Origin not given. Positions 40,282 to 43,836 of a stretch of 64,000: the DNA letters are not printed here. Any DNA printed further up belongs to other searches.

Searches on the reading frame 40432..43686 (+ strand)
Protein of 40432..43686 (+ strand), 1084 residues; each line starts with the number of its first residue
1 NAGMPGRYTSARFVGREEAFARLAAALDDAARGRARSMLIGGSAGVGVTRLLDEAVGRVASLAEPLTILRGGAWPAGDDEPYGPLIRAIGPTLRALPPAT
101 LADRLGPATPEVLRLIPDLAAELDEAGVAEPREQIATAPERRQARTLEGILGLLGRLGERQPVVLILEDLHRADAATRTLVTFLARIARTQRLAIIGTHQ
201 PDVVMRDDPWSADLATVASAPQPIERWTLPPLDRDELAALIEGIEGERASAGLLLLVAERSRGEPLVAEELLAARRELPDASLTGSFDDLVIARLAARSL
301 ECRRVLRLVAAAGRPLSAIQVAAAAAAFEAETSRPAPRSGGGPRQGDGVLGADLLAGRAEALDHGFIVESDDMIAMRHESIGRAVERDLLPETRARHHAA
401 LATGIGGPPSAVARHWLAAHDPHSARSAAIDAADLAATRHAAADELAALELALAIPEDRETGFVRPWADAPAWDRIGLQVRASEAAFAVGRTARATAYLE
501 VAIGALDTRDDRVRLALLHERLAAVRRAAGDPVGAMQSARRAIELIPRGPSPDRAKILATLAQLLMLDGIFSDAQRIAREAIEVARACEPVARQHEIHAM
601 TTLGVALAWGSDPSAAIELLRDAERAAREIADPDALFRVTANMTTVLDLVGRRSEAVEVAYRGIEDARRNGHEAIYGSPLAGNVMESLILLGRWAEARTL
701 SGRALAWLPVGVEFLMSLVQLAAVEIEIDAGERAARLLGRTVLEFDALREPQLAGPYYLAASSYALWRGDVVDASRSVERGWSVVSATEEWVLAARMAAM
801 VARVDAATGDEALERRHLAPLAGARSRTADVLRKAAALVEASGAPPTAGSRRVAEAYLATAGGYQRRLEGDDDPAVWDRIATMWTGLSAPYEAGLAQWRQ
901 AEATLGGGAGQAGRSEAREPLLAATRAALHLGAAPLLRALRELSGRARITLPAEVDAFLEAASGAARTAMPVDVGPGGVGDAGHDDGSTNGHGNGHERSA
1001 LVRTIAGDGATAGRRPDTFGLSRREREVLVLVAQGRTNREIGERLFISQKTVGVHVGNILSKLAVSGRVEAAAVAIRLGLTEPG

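Call 44: search_protein_families(library=pfam, proteins=[window:40432-43686:+], max_evalue=0.0001)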
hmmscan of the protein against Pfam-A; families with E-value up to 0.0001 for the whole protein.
window:40432-43686:+ (1084 aa): 2 families
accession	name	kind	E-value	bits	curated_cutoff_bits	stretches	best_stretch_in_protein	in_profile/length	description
PF13191.12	AAA_16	-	1.4e-19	71.6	32.6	1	12-196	1-167/167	AAA ATPase domain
PF00196.25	GerE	-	3.4e-19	68.7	23.5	1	1021-1075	3-57/57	Bacterial regulatory proteins, luxR family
